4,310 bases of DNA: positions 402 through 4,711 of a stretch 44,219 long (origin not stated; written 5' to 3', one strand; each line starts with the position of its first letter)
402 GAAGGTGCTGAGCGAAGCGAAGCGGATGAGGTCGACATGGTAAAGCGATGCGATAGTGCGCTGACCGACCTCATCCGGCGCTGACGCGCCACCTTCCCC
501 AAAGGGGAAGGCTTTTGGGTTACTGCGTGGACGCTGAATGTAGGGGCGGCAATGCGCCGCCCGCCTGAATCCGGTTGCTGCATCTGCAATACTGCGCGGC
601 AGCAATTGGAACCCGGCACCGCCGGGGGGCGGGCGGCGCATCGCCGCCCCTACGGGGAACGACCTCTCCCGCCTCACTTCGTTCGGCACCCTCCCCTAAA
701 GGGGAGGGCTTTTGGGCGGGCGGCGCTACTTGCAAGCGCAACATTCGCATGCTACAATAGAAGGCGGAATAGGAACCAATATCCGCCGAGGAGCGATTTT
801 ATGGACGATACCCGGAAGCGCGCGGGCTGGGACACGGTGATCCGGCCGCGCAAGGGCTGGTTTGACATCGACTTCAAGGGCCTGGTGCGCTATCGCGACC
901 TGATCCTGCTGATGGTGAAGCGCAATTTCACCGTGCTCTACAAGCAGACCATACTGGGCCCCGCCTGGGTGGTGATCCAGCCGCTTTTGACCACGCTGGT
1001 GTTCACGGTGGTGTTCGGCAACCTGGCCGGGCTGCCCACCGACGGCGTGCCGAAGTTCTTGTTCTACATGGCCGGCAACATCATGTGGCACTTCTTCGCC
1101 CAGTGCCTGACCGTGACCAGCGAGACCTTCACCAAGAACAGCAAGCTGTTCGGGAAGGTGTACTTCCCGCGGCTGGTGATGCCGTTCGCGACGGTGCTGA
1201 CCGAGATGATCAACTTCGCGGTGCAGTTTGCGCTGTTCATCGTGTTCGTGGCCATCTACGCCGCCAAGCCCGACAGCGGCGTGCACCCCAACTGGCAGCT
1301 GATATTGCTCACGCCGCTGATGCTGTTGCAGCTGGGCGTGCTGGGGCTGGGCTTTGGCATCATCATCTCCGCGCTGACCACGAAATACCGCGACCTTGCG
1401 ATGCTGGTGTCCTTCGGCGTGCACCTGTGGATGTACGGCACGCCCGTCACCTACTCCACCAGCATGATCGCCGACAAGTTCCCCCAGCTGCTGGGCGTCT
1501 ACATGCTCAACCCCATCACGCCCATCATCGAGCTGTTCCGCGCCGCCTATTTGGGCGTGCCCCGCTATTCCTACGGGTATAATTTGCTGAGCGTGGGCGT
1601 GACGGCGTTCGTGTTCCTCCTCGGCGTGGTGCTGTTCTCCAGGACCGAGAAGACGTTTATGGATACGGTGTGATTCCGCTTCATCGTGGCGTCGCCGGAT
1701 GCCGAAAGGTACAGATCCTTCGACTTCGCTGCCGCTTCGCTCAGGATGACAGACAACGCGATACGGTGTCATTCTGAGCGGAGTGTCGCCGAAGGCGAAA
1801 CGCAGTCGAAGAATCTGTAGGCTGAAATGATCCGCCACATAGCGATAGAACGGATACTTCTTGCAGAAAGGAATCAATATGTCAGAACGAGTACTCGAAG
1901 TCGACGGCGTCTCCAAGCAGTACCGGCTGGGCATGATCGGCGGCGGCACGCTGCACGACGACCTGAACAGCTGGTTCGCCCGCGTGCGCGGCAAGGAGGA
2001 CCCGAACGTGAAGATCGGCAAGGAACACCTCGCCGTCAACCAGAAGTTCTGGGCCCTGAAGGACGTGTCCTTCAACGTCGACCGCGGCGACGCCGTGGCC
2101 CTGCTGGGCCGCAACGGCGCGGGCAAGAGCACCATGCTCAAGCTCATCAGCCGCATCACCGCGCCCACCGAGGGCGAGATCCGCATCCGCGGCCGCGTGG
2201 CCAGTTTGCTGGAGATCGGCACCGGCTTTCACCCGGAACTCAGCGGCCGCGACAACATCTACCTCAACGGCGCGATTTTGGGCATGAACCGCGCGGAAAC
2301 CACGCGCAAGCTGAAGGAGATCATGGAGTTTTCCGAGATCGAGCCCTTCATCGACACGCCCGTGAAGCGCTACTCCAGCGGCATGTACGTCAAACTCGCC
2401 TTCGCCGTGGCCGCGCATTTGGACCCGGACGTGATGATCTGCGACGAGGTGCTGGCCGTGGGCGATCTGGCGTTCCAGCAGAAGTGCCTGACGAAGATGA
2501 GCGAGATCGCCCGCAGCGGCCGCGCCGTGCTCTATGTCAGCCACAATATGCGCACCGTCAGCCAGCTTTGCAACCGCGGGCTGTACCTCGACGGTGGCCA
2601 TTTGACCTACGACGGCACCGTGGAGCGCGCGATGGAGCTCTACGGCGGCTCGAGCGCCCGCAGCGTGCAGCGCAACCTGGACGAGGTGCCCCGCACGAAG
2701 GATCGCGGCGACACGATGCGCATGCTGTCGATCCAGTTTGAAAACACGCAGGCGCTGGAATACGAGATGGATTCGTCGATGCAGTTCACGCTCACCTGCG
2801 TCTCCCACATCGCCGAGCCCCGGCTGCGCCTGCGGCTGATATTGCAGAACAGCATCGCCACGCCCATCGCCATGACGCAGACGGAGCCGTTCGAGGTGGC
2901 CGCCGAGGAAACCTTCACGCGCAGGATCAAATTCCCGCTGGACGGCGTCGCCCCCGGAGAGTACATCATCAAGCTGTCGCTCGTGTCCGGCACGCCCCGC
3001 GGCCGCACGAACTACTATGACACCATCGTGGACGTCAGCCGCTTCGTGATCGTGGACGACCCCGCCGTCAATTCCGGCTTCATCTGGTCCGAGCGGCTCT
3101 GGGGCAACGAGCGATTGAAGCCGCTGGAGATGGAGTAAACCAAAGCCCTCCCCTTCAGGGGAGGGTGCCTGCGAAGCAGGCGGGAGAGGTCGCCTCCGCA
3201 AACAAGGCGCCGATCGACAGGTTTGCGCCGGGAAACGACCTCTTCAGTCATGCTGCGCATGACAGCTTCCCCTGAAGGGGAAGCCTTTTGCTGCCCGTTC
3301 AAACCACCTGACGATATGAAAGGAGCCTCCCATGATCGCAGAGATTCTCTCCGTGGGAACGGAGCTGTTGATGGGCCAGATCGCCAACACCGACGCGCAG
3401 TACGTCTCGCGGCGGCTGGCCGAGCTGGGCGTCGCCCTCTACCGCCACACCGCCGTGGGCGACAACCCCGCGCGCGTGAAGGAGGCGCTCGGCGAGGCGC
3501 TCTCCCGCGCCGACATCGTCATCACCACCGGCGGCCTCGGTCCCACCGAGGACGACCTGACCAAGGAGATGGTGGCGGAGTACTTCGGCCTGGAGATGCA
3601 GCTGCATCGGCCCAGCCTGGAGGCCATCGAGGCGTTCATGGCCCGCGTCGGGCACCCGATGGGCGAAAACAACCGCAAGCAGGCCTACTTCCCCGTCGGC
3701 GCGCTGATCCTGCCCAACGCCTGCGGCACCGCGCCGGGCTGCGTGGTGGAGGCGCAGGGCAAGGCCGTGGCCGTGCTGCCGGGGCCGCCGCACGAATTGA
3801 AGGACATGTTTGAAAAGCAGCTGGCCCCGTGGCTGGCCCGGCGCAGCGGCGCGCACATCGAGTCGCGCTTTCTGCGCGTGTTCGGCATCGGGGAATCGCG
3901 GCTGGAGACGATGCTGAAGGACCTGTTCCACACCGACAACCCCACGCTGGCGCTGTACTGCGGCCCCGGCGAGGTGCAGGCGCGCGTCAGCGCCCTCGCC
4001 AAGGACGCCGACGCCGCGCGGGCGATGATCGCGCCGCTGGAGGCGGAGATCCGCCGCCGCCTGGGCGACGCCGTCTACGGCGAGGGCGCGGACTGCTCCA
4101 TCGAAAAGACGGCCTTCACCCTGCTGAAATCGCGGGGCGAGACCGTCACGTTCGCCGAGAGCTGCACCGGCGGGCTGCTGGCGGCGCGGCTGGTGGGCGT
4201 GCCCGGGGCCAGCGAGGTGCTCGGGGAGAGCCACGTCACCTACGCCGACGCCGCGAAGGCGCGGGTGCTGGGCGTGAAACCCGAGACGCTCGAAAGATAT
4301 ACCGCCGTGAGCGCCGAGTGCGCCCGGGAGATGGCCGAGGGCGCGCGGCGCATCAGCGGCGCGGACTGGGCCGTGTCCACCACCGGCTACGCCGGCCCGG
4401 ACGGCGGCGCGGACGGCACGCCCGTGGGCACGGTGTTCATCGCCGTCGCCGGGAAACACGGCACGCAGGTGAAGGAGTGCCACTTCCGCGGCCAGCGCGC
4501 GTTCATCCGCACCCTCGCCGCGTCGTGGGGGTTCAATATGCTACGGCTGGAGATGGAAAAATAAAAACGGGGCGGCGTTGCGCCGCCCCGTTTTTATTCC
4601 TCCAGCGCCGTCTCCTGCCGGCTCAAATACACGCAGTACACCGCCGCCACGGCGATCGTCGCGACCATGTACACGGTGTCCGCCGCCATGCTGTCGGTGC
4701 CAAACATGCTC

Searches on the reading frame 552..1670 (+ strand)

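Call 19: search_protein_families(library=pfam, proteins=[window:552-1670:+], max_evalue=0.01)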
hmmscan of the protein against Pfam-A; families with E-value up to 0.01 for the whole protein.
window:552-1670:+ (373 aa): 1 family
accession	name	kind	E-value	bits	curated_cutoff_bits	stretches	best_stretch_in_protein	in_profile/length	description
PF01061.29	ABC2_membrane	-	7.2e-19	68.6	26.9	1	118-333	3-210/211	ABC-2 type transporter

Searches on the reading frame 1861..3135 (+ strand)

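Call 19: search_protein_families(library=pfam, proteins=[window:1861-3135:+], max_evalue=0.01)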
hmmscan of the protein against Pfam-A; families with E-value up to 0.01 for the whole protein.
window:1861-3135:+ (425 aa): 2 families
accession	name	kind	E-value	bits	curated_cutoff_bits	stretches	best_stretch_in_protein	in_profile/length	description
PF00005.33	ABC_tran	-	6.7e-22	79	25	1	66-197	1-135/137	ABC transporter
PF13555.12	AAA_29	-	0.0012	19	27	1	69-99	15-45/61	P-loop containing region of AAA domain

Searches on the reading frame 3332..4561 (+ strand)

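Call 19: search_protein_families(library=pfam, proteins=[window:3332-4561:+], max_evalue=0.01)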
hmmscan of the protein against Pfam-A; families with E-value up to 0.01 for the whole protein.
window:3332-4561:+ (410 aa): 3 families
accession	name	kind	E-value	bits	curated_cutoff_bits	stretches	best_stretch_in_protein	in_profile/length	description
PF02464.23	CinA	-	1.4e-54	184.4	23.5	1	257-406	4-153/155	Competence-damaged protein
PF00994.29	MoCF_biosynth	-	8.7e-38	129.7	26.6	1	4-169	1-143/144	Probable molybdopterin binding domain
PF18146.6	CinA_KH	-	1.6e-26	92.6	27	1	178-250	1-73/73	Damage-inducible protein CinA KH domain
